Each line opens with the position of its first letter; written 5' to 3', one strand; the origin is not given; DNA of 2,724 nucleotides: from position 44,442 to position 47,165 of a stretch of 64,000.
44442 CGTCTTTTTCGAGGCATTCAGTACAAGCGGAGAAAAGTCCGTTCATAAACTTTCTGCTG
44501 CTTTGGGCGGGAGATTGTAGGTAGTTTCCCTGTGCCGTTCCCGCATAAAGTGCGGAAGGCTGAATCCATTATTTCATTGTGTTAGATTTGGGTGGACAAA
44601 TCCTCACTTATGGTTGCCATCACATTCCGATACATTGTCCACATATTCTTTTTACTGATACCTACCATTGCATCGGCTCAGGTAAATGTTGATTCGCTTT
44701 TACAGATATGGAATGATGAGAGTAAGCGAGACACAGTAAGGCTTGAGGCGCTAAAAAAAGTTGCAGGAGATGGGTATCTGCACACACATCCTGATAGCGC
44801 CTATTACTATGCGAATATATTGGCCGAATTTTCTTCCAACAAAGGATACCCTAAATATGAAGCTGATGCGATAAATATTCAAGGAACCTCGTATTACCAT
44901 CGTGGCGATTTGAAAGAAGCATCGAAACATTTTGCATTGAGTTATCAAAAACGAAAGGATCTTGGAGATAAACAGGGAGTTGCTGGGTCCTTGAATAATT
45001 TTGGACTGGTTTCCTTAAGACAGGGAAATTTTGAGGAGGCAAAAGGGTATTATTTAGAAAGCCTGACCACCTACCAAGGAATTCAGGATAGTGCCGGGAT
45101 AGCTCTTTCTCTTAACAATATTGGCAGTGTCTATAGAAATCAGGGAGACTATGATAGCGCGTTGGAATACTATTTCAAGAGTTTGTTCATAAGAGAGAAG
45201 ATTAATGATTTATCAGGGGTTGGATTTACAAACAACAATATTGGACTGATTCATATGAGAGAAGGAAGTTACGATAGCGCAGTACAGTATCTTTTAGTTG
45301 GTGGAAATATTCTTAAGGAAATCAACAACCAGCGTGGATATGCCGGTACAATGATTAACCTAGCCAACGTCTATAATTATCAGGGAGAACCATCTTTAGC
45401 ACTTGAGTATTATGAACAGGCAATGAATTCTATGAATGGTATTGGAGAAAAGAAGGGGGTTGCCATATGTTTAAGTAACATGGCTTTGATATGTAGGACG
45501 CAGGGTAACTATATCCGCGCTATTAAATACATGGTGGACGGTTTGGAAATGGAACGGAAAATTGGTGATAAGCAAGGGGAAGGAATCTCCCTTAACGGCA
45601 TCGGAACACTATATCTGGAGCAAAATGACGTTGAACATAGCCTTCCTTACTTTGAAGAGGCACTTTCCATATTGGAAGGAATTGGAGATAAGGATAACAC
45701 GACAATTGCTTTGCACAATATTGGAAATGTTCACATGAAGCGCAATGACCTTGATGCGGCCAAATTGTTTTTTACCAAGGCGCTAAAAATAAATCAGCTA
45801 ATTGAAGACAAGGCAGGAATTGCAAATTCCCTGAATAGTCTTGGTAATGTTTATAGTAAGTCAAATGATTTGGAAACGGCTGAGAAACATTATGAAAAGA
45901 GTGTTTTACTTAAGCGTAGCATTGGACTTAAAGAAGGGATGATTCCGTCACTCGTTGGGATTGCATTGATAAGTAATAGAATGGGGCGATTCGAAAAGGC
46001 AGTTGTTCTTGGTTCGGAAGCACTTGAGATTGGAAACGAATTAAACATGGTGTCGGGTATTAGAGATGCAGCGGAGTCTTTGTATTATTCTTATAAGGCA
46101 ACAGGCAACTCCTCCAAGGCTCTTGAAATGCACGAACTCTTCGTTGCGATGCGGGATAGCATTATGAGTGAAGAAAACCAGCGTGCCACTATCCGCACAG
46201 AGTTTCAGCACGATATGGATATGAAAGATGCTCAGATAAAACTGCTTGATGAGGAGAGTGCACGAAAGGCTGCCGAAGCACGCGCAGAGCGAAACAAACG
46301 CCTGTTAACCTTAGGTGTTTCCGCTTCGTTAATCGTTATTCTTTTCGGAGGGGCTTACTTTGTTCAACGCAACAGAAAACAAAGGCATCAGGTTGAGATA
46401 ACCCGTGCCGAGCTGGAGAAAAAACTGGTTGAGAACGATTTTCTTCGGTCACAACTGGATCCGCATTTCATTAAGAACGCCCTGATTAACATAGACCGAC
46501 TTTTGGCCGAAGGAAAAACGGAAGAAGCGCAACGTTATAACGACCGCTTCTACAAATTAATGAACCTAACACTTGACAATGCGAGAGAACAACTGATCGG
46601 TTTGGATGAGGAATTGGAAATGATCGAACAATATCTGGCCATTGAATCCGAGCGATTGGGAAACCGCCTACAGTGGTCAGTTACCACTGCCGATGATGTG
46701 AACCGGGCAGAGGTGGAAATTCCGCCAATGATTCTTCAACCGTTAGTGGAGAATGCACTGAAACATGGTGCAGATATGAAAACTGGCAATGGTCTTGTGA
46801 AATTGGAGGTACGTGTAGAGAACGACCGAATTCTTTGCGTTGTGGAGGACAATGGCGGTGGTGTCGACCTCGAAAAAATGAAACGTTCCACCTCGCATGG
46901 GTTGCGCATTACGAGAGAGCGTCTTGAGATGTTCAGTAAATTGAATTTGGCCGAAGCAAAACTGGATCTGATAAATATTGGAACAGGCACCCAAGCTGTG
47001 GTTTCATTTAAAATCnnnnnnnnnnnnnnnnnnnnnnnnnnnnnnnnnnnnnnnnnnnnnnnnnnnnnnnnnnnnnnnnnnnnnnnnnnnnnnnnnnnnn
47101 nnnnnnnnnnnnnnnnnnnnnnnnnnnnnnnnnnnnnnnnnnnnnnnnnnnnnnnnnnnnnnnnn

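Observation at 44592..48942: Tandem sensor-kinase paralogues with near-identical kinase cores but divergent TPR sensor domains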

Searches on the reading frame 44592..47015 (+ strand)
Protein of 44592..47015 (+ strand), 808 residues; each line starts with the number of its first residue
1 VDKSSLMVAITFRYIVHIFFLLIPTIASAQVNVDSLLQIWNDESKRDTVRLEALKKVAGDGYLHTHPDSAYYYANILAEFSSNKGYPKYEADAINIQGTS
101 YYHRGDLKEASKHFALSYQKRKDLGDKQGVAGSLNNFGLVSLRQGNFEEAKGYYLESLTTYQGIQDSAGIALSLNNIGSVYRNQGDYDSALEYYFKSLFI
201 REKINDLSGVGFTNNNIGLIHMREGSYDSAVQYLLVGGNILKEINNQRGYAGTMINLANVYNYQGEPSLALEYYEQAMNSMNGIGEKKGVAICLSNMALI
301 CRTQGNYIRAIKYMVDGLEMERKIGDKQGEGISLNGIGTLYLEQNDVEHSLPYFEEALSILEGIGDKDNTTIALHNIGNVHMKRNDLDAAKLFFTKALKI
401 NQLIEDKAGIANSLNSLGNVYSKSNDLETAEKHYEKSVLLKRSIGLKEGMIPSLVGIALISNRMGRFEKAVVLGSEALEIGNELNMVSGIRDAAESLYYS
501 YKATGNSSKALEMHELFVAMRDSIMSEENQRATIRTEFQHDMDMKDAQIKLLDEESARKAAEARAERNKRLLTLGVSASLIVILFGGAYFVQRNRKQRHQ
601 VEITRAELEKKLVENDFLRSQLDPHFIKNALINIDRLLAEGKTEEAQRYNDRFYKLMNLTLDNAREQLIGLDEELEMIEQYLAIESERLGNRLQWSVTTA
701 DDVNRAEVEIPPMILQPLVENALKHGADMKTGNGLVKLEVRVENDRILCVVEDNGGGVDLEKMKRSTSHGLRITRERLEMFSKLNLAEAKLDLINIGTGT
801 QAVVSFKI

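Call 4: search_protein_families(library=pfam, proteins=[window:44592-47015:+], max_evalue=0.01)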
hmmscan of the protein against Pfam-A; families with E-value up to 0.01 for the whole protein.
window:44592-47015:+ (808 aa): 18 families
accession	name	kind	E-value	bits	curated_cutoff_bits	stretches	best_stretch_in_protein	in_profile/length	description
PF13424.12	TPR_12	-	2.2e-64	214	30.1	7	131-198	3-72/77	Tetratricopeptide repeat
PF00515.34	TPR_1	-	6.5e-44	146.5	27.8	4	171-200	1-30/34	Tetratricopeptide repeat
PF13374.12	TPR_10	-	8.4e-42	140.5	27.5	4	171-203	2-34/42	Tetratricopeptide repeat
PF07719.23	TPR_2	-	9.3e-38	125.7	27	2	373-401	3-31/34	Tetratricopeptide repeat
PF13181.12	TPR_8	-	1.2e-30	103.4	25.7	3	373-401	3-31/34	Tetratricopeptide repeat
PF13176.12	TPR_7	-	1.5e-29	100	27.9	1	173-198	1-26/36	Tetratricopeptide repeat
PF17874.7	TPR_MalT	-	2.6e-19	70.2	45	2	337-517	46-228/336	MalT-like TPR region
PF06580.19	His_kinase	-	2.9e-16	59.9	25.2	1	615-693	3-81/81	Histidine kinase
PF24885.1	TPR_NPHP3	-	7.6e-14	52.1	100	1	343-444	111-216/239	Nephrocystin-3 TPR domain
PF13432.12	TPR_16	-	1.1e-10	42.1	32.7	0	138-194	4-54/65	Tetratricopeptide repeat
PF14938.12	SNAP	-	1.1e-10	41.9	25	1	224-312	87-176/282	Soluble NSF attachment protein, SNAP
PF13428.12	TPR_14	-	3.1e-10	40.1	23.5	0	256-277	6-27/44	Tetratricopeptide repeat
PF13174.12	TPR_6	-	3.3e-08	34.1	26.3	0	177-194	6-23/33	Tetratricopeptide repeat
PF02518.31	HATPase_c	-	4.5e-07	30.7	26.4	1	714-804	9-105/111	Histidine kinase-, DNA gyrase B-, and HSP90-like ATPase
PF13431.12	TPR_17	-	5.6e-07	29.8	24.4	0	409-431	11-33/34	Tetratricopeptide repeat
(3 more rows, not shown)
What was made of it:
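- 44610..47018 (+): K1: TPR-LytS-type sensor histidine kinase, 802 aa (the ORF is open from GTG 44592). Pfam TPR_12 214 bits, His_kinase 59.9 bits, HATPase_c 30.7 bits (call 4).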

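Call 36: search_protein_families(library=ncbifam, proteins=[window:44610-47015:+], max_evalue=0.001)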
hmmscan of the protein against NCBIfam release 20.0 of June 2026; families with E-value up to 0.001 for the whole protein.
window:44610-47015:+ (802 aa): 17 families
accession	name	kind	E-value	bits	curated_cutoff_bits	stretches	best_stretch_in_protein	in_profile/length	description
NF053520.1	HK_Porph_FimS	equivalog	1.5e-45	155.6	600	3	218-385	97-264/618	sensor histidine kinase FimS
NF041717.1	HaaA_phane_TPR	equivalog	1.2e-35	123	1125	2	83-354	590-861/882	cyclophane-containing RiPP biosynthesis TPR protein HaaT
NF053617.1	SARPRegAfsRStmc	equivalog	6e-23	80.8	1430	3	196-396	767-967/986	SARP-family global regulator AfsR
NF053779.1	BT3442_fam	equivalog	2.9e-18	65.9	940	2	298-617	115-408/563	BT3442 family protein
TIGR02521.1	type_IV_pilW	equivalog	3.8e-14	52.8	154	1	244-430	30-194/234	type IV pilus biogenesis/stability protein PilW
NF002725.1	PRK02603.1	equivalog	4.9e-14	52.7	143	2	176-227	46-94/173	photosystem I assembly protein Ycf3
TIGR02917.1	PEP_TPR_lipo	equivalog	3.3e-08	31.9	312.2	0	327-395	467-529/899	XrtA/PEP-CTERM system TPR-repeat protein PrsT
NF047507.1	TPR_BatC_Lepto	exception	3.6e-07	29.9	175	0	347-396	73-127/214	TPR repeat-containing protein BatC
TIGR02795.1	tol_pal_ybgF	equivalog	7.4e-07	29.8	90.1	0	78-157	30-108/119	tol-pal system protein YbgF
NF008649.0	PRK11644.1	equivalog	9.8e-06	24.6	408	1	663-776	372-477/499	signal transduction histidine-protein kinase/phosphatase UhpB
NF053720.1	NsdA_fam_reg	subfamily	1.3e-05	24.9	75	0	258-316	214-272/432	NsdA family TPR-like regulatory protein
NF033758.1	gliding_GltE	equivalog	2.2e-05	23.6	225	0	119-188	80-143/411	adventurous gliding motility TPR repeat lipoprotein GltE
TIGR02966.1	phoR_proteo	equivalog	5.2e-05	22.4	334.2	1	656-771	182-292/333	phosphate regulon sensor histidine kinase PhoR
NF033920.0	C39_PA2778_fam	equivalog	0.00023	20.7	150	0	80-147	186-246/255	PA2778 family cysteine peptidase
NF040750.1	tetrathio_HK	equivalog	0.00041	18.9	750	1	653-760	406-506/555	tetrathionate respiration histidine kinase TtrS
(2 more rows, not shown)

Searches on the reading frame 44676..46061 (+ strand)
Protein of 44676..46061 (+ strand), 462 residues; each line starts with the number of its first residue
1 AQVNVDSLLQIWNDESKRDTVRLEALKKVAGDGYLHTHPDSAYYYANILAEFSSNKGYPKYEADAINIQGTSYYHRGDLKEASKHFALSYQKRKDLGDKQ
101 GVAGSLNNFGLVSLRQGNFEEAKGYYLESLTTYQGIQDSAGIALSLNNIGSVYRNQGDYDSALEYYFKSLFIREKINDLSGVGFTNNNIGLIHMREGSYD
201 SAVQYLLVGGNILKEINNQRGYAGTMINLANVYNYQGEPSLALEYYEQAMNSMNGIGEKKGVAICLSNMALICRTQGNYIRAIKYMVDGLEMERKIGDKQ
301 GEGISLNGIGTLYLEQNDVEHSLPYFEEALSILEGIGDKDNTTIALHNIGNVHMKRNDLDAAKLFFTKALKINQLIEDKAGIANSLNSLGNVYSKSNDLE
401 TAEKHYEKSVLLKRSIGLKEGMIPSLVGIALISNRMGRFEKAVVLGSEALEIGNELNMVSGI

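Call 26: find_homologous_proteins(query=window:44676-46061:+, max_evalue=1e-30)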
Query window:44676-46061:+ (462 aa): 553 proteins with E <= 1e-30 among 8000 candidates; the best 120 are listed.
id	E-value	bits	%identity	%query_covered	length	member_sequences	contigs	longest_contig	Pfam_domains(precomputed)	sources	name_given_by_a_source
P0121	2.4e-298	1007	100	100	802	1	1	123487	PF13431.13,PF13176.13,PF24885.2,PF13428.13,PF13374.13,PF17874.8,PF00515.35,PF13424.13,PF28559.1,PF02518.32,PF14938.13,PF13432.13,PF06580.20,PF13181.13,PF07719.24,PF13174.13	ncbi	-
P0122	3.3e-86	308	35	90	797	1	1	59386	PF10602.16,PF13431.13,PF13414.13,PF13176.13,PF24885.2,PF13428.13,PF08238.19,PF13374.13,PF24575.2,PF10516.16,PF17874.8,PF00515.35,PF04212.25,PF13424.13,PF28559.1,PF21033.5,PF14938.13,PF13432.13,PF13181.13,PF07228.18,PF07719.24,PF13174.13,PF10373.16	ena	-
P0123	3.5e-83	298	38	90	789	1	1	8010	PF10602.16,PF13431.13,PF13414.13,PF21325.4,PF13176.13,PF24885.2,PF13428.13,PF13374.13,PF17874.8,PF00515.35,PF13424.13,PF28559.1,PF13432.13,PF13181.13,PF07228.18,PF07719.24,PF13174.13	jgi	jgi:tetratricopeptide (TPR) repeat protein/serine phosphatase RsbU (regulator of sigma subunit)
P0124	4.8e-81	291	37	91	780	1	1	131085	PF13431.13,PF13414.13,PF13176.13,PF24885.2,PF13428.13,PF13374.13,PF14559.13,PF10345.16,PF10516.16,PF13371.13,PF17874.8,PF00515.35,PF13424.13,PF13432.13,PF13181.13,PF07228.18,PF07719.24,PF13174.13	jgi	jgi:tetratricopeptide (TPR) repeat protein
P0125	5.6e-79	284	33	98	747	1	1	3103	PF10602.16,PF13431.13,PF13414.13,PF13176.13,PF24885.2,PF13428.13,PF13374.13,PF17874.8,PF00515.35,PF13424.13,PF28559.1,PF14938.13,PF13432.13,PF00211.26,PF13181.13,PF07719.24,PF13174.13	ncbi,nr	ncbi:MAG: tetratricopeptide repeat protein, partial [Flavobacteriales bacterium]|nr:tetratricopeptid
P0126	3.7e-78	282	34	75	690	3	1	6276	PF10602.16,PF13431.13,PF07720.19,PF13414.13,PF13176.13,PF24885.2,PF13428.13,PF13374.13,PF17874.8,PF00515.35,PF04212.25,PF13424.13,PF28559.1,PF21033.5,PF14938.13,PF13432.13,PF00211.26,PF22883.2,PF13181.13,PF07719.24,PF13174.13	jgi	-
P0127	5.9e-78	281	31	99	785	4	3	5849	PF10602.16,PF13414.13,PF10952.16,PF13374.13,PF24575.2,PF00515.35,PF04212.25,PF13424.13,PF28559.1,PF14938.13,PF07719.24,PF13174.13,PF13431.13,PF13176.13,PF24885.2,PF13428.13,PF14559.13,PF10516.16,PF13371.13,PF17874.8,PF21033.5,PF13432.13,PF00211.26,PF13181.13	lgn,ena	-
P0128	2.0e-77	279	38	73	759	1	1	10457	PF10602.16,PF13431.13,PF13176.13,PF24885.2,PF13428.13,PF13374.13,PF10516.16,PF17874.8,PF00515.35,PF13424.13,PF28559.1,PF13432.13,PF13181.13,PF07228.18,PF07719.24,PF13174.13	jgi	jgi:tetratricopeptide (TPR) repeat protein/serine phosphatase RsbU (regulator of sigma subunit)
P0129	2.1e-74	269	37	76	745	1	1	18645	PF13431.13,PF12862.14,PF13414.13,PF10579.15,PF10952.16,PF13176.13,PF24885.2,PF13428.13,PF13374.13,PF14559.13,PF24575.2,PF10516.16,PF01261.31,PF17874.8,PF00515.35,PF13424.13,PF14938.13,PF13432.13,PF22883.2,PF13181.13,PF07228.18,PF07719.24,PF13174.13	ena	-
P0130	2.4e-74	269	36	77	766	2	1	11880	PF13431.13,PF13414.13,PF10579.15,PF13176.13,PF13374.13,PF10516.16,PF00515.35,PF13424.13,PF13432.13,PF22883.2,PF13181.13,PF08626.17,PF07719.24,PF13174.13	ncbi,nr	ncbi:MAG TPA: tetratricopeptide repeat protein, partial [Bacteroidia bacterium]|nr:tetratricopeptide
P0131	7.0e-73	264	41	73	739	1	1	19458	PF10602.16,PF13431.13,PF12862.14,PF07720.19,PF13414.13,PF21325.4,PF13176.13,PF24885.2,PF13428.13,PF13374.13,PF24575.2,PF13371.13,PF17874.8,PF00515.35,PF13424.13,PF28559.1,PF13432.13,PF22883.2,PF13181.13,PF07228.18,PF07719.24,PF13174.13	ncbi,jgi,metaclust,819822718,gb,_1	metaclust:\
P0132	7.1e-73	264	37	73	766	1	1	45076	PF17874.8,PF00515.35,PF13424.13,PF13176.13,PF24885.2,PF13432.13,PF13181.13,PF07228.18,PF07719.24,PF13174.13,PF13374.13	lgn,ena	-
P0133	2.4e-72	263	33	84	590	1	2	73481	PF10602.16,PF13431.13,PF13176.13,PF24885.2,PF13428.13,PF13374.13,PF10345.16,PF10516.16,PF17874.8,PF00515.35,PF13424.13,PF13432.13,PF13181.13,PF07719.24,PF13174.13,PF10373.16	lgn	-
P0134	6.7e-72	261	40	73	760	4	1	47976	PF10602.16,PF13431.13,PF04781.18,PF13176.13,PF24885.2,PF13428.13,PF13374.13,PF17874.8,PF00515.35,PF13424.13,PF28559.1,PF13432.13,PF13181.13,PF07228.18,PF07719.24,PF13174.13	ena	-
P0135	7.5e-72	261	35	78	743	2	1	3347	PF13431.13,PF13414.13,PF21325.4,PF10952.16,PF13176.13,PF24885.2,PF13428.13,PF13374.13,PF24575.2,PF10516.16,PF17874.8,PF00515.35,PF13424.13,PF28559.1,PF14938.13,PF13432.13,PF13181.13,PF07228.18,PF07719.24,PF13174.13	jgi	jgi:tetratricopeptide (TPR) repeat protein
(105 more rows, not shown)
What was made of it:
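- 44862..46061 (+): K1 variable TPR array: 10 exact 40-residue units. Best non-self database hits are 35-41% identical (call 26).
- K1's array is more similar (35-41%) to arrays of proteins with SpoIIE, adenylate cyclase or HisKA outputs than to K2's (29%) (call 26).
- Tried and rejected: I looked for a donor of K1's array (call 26).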

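Call 27: find_encoding_contigs(protein=P0121, flank=3000, max_places=5)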
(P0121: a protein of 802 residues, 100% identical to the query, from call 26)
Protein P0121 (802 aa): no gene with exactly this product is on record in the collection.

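Call 30: find_encoding_contigs(protein=P0242, flank=10000)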
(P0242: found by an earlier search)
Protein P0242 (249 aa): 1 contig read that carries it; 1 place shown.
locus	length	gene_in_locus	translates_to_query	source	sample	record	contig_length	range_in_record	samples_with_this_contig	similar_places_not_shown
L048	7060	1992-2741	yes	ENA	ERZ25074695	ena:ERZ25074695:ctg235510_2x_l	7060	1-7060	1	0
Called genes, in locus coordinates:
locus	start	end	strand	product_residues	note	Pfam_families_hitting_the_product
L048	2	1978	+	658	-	?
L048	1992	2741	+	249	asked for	PF00072:Response_reg, PF04397:LytTR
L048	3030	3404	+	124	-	PF04397:LytTR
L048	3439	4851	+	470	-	-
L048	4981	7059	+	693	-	?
